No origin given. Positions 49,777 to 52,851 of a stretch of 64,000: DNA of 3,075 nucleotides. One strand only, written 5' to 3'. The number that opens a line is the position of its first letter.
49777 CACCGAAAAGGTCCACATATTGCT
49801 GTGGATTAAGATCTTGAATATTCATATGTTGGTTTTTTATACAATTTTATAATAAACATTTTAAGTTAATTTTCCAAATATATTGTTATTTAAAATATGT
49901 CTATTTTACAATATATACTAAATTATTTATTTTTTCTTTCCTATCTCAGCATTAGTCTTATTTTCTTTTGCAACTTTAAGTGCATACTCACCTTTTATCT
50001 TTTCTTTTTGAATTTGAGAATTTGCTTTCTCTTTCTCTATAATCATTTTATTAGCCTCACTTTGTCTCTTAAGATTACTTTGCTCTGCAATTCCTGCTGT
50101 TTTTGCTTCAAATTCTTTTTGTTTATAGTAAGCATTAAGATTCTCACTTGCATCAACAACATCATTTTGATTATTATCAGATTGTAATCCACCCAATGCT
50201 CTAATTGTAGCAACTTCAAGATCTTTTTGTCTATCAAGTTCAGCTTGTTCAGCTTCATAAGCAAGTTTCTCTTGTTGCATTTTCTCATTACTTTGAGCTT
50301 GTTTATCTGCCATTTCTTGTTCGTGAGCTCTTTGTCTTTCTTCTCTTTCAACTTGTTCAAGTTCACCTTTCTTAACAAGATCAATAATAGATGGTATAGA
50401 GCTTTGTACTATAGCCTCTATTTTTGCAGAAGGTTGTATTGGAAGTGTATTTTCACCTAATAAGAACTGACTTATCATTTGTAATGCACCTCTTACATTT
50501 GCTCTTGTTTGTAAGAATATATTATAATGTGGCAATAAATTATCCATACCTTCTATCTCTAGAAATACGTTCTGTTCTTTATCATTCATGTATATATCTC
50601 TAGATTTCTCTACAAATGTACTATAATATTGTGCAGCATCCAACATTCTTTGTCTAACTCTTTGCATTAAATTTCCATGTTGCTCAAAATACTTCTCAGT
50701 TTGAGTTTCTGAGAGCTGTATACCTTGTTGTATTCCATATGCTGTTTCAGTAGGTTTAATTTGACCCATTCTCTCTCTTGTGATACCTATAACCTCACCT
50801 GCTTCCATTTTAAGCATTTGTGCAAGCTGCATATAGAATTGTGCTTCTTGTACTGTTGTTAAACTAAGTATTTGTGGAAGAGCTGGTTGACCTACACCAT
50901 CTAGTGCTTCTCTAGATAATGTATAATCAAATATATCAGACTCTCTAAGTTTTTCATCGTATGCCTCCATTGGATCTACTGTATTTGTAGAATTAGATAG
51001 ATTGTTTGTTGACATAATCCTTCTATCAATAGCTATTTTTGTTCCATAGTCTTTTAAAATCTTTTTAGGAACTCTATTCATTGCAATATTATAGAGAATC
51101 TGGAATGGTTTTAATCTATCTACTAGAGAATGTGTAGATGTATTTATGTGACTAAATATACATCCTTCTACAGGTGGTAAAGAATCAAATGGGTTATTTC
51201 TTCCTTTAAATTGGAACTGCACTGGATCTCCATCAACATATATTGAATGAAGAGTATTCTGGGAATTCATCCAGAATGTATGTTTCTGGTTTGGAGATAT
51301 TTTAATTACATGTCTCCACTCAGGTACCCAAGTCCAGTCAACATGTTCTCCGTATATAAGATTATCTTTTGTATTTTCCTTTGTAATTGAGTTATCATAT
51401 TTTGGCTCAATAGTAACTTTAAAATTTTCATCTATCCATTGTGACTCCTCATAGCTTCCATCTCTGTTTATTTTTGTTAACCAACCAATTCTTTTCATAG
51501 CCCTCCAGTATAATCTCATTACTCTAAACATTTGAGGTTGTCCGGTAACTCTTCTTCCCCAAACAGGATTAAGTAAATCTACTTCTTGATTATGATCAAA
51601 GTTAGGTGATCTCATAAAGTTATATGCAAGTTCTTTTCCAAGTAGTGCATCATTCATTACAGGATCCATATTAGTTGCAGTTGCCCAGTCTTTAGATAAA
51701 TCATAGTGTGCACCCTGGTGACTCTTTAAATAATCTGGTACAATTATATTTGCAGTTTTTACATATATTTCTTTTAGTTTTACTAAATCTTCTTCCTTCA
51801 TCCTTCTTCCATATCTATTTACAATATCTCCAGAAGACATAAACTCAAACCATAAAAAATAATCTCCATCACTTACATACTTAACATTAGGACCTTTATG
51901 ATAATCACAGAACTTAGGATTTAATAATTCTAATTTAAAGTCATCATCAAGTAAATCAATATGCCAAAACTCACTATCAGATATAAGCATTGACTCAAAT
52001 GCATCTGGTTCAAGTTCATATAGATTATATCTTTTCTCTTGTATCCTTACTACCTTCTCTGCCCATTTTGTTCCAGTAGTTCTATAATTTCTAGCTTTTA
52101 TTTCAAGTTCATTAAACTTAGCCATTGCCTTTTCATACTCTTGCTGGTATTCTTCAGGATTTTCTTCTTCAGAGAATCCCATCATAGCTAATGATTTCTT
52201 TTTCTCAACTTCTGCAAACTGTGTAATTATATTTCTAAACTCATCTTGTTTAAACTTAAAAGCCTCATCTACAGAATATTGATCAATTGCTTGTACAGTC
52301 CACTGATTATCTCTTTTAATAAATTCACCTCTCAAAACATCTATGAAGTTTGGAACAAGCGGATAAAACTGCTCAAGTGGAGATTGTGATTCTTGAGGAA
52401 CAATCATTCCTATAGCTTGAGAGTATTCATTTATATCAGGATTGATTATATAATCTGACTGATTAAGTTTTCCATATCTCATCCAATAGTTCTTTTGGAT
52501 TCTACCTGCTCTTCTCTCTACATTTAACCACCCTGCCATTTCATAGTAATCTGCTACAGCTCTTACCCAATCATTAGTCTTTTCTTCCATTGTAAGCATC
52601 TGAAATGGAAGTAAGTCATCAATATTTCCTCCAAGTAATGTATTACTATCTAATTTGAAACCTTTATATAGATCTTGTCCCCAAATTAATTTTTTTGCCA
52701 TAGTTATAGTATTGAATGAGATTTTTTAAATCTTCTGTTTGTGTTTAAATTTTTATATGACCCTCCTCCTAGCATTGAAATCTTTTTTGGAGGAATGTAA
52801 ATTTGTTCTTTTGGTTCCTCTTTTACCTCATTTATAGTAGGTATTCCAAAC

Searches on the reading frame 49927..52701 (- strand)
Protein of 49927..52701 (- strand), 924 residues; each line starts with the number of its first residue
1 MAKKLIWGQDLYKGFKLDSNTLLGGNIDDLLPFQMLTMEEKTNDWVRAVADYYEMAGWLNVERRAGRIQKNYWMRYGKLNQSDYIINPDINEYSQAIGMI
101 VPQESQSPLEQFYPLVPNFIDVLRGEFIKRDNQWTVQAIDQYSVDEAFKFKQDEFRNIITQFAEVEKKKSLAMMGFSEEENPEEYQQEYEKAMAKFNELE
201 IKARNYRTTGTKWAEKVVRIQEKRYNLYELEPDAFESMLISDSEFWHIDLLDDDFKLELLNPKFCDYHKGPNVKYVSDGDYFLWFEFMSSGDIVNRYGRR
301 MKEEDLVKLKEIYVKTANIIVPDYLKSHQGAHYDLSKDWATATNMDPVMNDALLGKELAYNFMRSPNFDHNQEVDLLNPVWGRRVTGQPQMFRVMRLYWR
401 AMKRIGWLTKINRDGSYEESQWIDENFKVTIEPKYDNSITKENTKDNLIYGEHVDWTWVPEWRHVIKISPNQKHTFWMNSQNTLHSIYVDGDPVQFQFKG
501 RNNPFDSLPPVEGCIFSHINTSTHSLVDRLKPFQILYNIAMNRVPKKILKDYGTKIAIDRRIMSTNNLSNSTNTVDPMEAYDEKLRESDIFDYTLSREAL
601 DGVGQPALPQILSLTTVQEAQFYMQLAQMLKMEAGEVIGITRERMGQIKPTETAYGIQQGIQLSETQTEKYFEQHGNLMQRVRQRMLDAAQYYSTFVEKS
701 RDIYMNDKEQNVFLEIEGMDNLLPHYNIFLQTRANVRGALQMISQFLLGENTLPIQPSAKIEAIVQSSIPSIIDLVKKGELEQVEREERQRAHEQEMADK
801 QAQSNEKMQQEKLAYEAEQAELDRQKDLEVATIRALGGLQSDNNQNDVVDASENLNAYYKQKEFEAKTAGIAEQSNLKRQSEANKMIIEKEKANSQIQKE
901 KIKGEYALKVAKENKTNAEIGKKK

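Call 12: search_protein_families(library=phrogs, proteins=[window:49927-52701:-], max_evalue=0.001)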
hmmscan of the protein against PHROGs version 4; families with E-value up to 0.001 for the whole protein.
window:49927-52701:- (924 aa): 1 family
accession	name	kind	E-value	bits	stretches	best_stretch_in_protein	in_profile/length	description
phrog_6547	-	head and packaging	1.5e-56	192.9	1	31-906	9-810/827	portal protein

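Call 13: search_dna_similar(query=window:49927-52701:-, collection=phages, mode=protein, max_rows=25)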
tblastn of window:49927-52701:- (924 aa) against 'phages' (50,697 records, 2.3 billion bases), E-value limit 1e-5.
Records with a match: 107; places in all: 107; records where one place covers at least 80% of the query: 5.
Best place of each record, by identity: <60% 107.
By first word of the organism name: Bacteroides 30; uncultured 30; Flavobacterium 28; Cellulophaga 9; Bacteriophage 3; IAS 2; Leptolyngbya 1; phage 1; Kehishuvirus 1; bajarodcaudo 1; and 1 more.
By host as written in the record: - 35; Bacteroides intestinalis DSM 108646 25; Flavobacterium psychrophilum 950106-1/1 12; Flavobacterium psychrophilum strain FPS-D10 3; Flavobacterium psychrophilum 020612-2/1 3; Homo sapiens 2; Bacteroides intestinalis APC919/174 2; Cellulophaga baltica #14 2; and 16 more.
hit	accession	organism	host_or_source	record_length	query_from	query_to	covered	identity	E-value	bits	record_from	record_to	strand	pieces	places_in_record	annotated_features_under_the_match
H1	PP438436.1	Leptolyngbya phage Lbo-JY46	Leptolyngbya boryana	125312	113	912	87%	27.4%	2e-48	194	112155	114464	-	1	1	hypothetical protein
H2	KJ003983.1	IAS virus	Homo sapiens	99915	31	901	94%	22.6%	2e-17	94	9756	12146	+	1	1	record has no annotation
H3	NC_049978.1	IAS virus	Homo sapiens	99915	31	901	94%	22.6%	2e-17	94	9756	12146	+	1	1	portal protein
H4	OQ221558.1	Bacteroides phage PhiCrAssBcn23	Bacteroides intestinalis DSM 108646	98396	31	902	94%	22.2%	4e-15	87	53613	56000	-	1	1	portal protein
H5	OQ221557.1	Bacteroides phage PhiCrAssBcn22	Bacteroides intestinalis DSM 108646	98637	31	902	94%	22.2%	4e-15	87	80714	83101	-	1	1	portal protein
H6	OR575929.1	phage csAssE-Sib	human gut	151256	31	752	78%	22.2%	2e-23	113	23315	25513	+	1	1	portal protein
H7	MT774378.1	uncultured phage cr106_1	human feces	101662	31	761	79%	21.5%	2e-13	81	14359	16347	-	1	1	portal protein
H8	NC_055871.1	uncultured phage cr106_1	human feces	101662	31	761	79%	21.5%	2e-13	81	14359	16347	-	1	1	portal protein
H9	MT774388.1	uncultured phage cr112_1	human feces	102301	31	761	79%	21.4%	2e-12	78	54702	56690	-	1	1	portal protein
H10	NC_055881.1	uncultured phage cr112_1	human feces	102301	31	761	79%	21.4%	2e-12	78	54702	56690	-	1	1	portal protein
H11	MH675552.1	Bacteroides phage crAss001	Bacteroides intestinalis APC919/174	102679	31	718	74%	22.2%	8e-15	86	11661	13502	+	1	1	portal protein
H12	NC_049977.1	Bacteroides phage crAss001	Bacteroides intestinalis APC919/174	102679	31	718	74%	22.2%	8e-15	86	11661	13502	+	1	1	portal protein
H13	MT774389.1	uncultured phage cr116_1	human feces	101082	31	691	72%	23.0%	4e-15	87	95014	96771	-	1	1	portal protein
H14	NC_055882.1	uncultured phage cr116_1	human feces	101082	31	691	72%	23.0%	4e-15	87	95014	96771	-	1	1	portal protein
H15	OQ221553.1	Bacteroides phage PhiCrAssBcn18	Bacteroides intestinalis DSM 108646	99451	31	718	74%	22.0%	5e-15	86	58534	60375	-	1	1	portal protein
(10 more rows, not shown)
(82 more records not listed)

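Call 15: find_related_loci(query=window:49927-52701:-, collection=viral_contigs, flank=10000)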
Query window:49927-52701:- (924 aa) in viral_contigs; peptide patterns used: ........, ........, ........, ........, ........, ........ (x = any residue, [..] = any of these).
7 stretches matched a pattern; 6 encode a relative of the query (tblastn E <= 1e-3); 6 distinct loci.
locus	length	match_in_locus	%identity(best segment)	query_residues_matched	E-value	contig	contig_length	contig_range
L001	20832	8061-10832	89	1-924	0e+0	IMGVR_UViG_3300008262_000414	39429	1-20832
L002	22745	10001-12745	64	1-915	0e+0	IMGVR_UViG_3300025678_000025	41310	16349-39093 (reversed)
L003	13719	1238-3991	64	1-919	0e+0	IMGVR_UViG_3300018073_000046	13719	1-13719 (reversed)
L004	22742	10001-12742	64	1-914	0e+0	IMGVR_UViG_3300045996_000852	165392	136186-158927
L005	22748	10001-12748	66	1-916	0e+0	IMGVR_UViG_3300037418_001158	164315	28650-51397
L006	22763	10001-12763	55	4-924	0e+0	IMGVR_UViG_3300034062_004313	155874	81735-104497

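Call 53: find_related_loci(query=A2, collection=genome_contigs, flank=9000)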
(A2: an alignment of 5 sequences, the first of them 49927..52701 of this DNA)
Query A2 (924 aa) in genome_contigs; peptide patterns used: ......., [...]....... (x = any residue, [..] = any of these).
91 stretches matched a pattern, but none encodes a relative of the query by tblastn (E <= 1e-3).

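Call 61: get_annotated_region(hit=H12, flank=2500)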
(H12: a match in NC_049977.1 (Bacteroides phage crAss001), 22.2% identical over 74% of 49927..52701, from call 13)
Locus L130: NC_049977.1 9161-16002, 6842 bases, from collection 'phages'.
description: Bacteroides phage crAss001, complete genome.
organism: Bacteroides phage crAss001 (NCBI taxid 2301731)
taxonomy: Viruses; Duplodnaviria; Heunggongvirae; Uroviricota; Caudoviricetes; Crassvirales; Steigviridae; Asinivirinae; Kehishuvirus; Kehishuvirus primarius
host: Bacteroides intestinalis APC919/174; source: -; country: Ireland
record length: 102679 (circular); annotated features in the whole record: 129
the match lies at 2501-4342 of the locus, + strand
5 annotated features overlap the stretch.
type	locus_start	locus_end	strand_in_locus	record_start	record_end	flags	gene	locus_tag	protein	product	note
CDS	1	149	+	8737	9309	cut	-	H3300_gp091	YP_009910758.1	endonuclease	Gp18; group I intron endonuclease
CDS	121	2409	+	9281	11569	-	-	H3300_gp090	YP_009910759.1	terminase large subunit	Gp19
CDS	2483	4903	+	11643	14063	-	-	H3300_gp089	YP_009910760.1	portal protein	Gp20; portal protein, Phage P22-like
CDS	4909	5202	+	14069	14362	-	-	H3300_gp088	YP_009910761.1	head fiber protein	Gp21; head fiber protein, Bacillus phage Nf-like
CDS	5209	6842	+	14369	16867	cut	-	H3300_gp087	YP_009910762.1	polygalacturonase/tailspike protein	Gp22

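Call 62: get_annotated_region(hit=H1, flank=2500)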
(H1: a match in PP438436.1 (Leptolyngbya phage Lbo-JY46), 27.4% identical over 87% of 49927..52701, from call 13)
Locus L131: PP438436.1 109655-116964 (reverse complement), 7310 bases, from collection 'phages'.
description: Leptolyngbya phage Lbo-JY46, complete genome.
organism: Leptolyngbya phage Lbo-JY46 (NCBI taxid 3128135)
taxonomy: Viruses; Duplodnaviria; Heunggongvirae; Uroviricota; Caudoviricetes
host: Leptolyngbya boryana; source: China; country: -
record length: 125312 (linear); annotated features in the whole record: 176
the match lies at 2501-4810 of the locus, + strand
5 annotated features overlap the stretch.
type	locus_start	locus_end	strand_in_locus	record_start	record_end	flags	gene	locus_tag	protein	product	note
CDS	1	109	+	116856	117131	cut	-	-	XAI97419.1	hypothetical protein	-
CDS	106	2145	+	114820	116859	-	-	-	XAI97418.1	hypothetical protein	-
CDS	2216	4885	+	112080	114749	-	-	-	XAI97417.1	hypothetical protein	-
CDS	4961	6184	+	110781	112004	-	-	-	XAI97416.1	hypothetical protein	-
CDS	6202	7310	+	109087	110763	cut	-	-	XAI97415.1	hypothetical protein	-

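Call 65: find_encoding_contigs(protein=window:49927-52701:-, flank=10000, max_places=4)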
Protein window:49927-52701:- (924 aa): 22 contigs read that carry it; 4 places shown.
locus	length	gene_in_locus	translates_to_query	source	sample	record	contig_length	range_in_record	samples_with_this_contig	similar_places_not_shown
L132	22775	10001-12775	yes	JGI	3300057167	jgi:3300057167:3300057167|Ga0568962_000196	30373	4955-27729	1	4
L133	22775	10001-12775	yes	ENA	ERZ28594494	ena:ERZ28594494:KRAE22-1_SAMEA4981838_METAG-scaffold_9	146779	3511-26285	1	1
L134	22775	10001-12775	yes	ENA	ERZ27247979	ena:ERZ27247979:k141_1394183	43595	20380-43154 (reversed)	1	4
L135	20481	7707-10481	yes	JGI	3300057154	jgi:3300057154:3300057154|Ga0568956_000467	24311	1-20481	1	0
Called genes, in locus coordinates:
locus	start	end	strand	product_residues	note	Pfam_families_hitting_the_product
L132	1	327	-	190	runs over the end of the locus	-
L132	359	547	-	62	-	-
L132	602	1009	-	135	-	-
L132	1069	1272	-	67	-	-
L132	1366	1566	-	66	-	-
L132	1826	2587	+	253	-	-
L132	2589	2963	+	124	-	-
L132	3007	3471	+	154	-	-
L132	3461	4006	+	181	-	-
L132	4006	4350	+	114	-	-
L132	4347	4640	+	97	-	-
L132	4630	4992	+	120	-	-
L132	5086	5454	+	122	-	-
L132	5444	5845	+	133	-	-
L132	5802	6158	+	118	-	-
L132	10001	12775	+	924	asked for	-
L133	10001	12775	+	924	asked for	-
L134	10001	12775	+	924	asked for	-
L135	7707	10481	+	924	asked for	-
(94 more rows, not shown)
